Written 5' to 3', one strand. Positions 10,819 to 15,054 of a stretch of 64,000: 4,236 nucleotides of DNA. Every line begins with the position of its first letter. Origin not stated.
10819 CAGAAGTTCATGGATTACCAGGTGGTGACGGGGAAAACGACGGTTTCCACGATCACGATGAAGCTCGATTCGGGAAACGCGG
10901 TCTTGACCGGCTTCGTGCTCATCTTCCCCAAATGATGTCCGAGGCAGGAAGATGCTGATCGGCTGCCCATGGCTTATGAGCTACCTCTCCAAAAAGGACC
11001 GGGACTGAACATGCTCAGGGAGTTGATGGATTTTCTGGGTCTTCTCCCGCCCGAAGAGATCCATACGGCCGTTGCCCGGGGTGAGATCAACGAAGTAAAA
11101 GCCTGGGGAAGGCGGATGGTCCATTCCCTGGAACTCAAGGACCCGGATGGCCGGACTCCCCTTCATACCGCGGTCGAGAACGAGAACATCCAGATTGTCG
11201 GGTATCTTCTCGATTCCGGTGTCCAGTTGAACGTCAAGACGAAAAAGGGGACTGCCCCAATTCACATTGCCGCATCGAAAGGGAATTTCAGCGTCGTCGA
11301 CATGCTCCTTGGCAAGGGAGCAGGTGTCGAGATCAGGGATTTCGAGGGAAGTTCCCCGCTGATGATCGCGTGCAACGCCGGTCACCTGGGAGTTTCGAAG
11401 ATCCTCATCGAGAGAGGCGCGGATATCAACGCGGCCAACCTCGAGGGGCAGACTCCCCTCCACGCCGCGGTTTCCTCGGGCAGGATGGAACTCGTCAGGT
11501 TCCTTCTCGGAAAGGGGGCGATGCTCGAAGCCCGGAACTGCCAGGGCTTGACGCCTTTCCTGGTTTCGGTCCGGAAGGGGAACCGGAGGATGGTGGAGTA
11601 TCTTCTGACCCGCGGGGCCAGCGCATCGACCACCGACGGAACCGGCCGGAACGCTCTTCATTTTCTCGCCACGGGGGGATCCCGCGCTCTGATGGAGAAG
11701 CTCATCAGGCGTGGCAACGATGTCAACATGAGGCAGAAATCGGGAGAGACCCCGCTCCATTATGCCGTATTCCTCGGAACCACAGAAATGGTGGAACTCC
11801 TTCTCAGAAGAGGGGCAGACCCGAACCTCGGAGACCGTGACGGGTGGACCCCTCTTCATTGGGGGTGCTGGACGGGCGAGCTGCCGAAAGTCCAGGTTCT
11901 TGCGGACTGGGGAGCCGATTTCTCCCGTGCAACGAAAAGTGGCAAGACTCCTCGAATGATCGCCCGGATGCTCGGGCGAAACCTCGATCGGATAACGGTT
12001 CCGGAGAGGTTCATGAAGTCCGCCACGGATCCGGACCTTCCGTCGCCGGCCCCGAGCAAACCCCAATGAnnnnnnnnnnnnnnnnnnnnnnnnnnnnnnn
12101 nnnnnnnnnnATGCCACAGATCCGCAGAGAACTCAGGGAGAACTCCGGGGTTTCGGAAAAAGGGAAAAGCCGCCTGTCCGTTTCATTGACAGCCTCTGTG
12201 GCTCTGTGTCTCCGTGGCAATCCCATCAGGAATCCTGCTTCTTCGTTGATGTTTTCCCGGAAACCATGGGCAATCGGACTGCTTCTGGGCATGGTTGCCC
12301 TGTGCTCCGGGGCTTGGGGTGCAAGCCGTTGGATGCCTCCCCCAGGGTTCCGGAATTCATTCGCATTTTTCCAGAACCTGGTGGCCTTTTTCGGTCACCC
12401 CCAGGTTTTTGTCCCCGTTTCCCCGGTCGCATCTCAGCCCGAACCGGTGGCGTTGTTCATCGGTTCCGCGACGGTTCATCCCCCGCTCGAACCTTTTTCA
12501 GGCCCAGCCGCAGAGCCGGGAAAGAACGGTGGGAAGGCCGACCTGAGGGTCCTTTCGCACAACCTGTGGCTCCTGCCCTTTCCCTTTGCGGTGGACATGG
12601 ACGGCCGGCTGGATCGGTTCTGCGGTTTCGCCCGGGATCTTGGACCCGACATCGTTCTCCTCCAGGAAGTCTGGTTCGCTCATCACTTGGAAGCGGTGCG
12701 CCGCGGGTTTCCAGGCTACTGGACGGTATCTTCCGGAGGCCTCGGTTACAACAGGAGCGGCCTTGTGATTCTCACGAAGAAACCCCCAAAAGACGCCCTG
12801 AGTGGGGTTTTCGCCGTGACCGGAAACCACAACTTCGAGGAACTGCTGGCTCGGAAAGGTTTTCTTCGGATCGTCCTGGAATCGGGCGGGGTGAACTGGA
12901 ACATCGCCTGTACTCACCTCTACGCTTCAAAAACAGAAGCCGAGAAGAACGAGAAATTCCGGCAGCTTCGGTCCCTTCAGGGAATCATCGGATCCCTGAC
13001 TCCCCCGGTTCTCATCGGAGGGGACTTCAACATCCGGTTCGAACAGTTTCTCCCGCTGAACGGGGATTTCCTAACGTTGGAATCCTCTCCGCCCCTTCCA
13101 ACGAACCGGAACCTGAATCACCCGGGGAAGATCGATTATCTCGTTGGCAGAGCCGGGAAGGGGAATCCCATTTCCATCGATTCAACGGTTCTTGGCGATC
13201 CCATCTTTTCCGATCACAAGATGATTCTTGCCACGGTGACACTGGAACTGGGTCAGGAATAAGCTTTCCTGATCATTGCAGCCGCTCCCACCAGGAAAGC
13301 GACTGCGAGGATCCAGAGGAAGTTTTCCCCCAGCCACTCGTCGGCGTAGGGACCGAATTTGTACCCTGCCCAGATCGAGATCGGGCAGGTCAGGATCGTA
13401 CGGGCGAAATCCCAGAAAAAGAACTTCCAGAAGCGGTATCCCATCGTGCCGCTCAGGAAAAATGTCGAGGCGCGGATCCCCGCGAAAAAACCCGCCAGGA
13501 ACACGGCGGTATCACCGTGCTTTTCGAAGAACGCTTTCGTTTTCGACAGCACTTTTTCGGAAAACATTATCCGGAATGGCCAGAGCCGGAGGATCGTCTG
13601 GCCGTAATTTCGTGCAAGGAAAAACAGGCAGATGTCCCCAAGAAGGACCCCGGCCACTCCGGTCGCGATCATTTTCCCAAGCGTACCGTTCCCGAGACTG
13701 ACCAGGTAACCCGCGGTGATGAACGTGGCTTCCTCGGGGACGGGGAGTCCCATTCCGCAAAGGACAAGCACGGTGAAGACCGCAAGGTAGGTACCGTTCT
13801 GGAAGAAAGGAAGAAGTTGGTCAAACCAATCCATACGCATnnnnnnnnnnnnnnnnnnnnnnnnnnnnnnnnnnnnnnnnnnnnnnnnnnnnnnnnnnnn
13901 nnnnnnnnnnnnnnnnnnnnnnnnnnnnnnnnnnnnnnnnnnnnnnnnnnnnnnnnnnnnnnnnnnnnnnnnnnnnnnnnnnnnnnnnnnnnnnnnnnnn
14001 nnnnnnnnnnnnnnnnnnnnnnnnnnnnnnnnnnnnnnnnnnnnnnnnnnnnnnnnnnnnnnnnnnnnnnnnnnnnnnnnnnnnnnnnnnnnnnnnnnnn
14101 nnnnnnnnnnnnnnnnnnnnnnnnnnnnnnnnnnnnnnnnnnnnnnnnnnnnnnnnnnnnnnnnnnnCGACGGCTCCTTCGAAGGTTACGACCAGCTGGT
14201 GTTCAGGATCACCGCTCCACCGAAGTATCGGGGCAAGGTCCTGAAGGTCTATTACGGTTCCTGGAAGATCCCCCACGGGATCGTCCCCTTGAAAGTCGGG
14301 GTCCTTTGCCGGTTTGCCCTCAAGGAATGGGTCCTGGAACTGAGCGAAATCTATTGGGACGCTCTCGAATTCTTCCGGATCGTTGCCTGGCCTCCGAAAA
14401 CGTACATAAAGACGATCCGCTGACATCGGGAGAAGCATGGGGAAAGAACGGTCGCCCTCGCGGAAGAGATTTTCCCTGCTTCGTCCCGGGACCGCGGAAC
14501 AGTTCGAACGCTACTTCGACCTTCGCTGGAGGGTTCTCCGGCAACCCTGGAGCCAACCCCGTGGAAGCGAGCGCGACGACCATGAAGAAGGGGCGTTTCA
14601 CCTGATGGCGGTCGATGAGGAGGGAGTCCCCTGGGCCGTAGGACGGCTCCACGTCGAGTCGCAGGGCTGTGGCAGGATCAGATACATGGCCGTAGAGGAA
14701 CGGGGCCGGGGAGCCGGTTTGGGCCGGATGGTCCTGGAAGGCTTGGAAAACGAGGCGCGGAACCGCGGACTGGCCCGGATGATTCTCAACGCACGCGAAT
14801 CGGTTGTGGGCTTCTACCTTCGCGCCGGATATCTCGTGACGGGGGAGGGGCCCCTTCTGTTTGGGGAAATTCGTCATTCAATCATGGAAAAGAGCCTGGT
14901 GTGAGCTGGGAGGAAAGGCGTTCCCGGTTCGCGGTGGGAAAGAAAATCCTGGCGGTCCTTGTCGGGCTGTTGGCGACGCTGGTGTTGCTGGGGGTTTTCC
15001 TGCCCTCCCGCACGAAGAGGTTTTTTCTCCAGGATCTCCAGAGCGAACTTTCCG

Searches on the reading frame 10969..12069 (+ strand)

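Call 94: search_protein_families(library=pfam, proteins=[window:10969-12069:+], max_evalue=0.001)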
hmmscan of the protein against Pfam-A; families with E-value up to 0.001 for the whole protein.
window:10969-12069:+ (366 aa): 8 families
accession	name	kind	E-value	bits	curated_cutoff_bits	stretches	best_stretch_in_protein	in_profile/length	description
PF12796.13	Ank_2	-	2.7e-91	300.7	27.3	6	99-188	2-88/90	Ankyrin repeats (3 copies)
PF00023.36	Ank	-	2.7e-58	191.1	21.1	5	259-289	2-32/33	Ankyrin repeat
PF13857.12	Ank_5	-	1.3e-49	166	27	7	245-297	1-54/56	Ankyrin repeats (many copies)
PF13606.12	Ank_3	-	8.3e-49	157.6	22.3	3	259-286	2-29/30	Ankyrin repeat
PF13637.12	Ank_4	-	2.9e-44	148.5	22.7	5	132-180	2-50/50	Ankyrin repeats (many copies)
PF24521.3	Ank_KRIT1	-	3.3e-12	46.8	80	1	98-215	22-141/149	KRIT1 ankyrin-repeats domain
PF23745.1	ANK_LRRK2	-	2e-10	41.1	27.5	1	131-215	35-115/130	LRRK2 ANK repeat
PF24407.1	HTH_upst_double_PIN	-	5.5e-06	27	27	0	87-114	18-45/70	HTH_upstream_double_PIN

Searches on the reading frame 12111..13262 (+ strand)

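Call 94: search_protein_families(library=pfam, proteins=[window:12111-13262:+], max_evalue=0.001)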
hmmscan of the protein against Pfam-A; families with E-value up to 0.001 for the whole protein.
window:12111-13262:+ (383 aa): 1 family
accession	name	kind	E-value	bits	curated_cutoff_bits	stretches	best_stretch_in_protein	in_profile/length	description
PF03372.29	Exo_endo_phos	-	1e-15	58.5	24.5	1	149-369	2-225/225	Endonuclease/Exonuclease/phosphatase family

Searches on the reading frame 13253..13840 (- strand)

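Call 94: search_protein_families(library=pfam, proteins=[window:13253-13840:-], max_evalue=0.001)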
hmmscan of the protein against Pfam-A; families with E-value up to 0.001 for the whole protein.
window:13253-13840:- (195 aa): 2 families
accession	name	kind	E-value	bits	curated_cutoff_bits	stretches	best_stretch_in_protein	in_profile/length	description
PF09335.16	VTT_dom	-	3.4e-12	47.4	33.9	1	34-160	1-122/123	VTT domain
PF09527.15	ATPase_gene1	-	0.00099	19.6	26.6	1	154-194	13-52/54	Putative F0F1-ATPase subunit Ca2+/Mg2+ transporter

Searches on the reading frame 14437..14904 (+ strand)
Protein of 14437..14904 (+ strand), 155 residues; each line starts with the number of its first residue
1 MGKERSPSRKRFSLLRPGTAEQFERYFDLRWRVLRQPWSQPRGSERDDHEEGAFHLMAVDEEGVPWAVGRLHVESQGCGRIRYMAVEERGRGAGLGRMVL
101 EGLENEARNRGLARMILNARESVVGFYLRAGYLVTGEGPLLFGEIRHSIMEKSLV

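Call 92: search_protein_families(library=pfam, proteins=[window:14437-14904:+], max_evalue=0.001)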
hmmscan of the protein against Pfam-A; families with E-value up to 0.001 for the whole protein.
window:14437-14904:+ (155 aa): 3 families
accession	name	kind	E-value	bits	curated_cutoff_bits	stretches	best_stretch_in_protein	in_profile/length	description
PF00583.31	Acetyltransf_1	-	2.2e-11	44.5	20.7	1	24-132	2-116/116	Acetyltransferase (GNAT) family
PF13673.13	Acetyltransf_10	-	5.2e-10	39.8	23.6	1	48-154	25-128/128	Acetyltransferase (GNAT) domain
PF13508.13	Acetyltransf_7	-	3.7e-06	27.7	27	1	59-132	8-82/84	Acetyltransferase (GNAT) domain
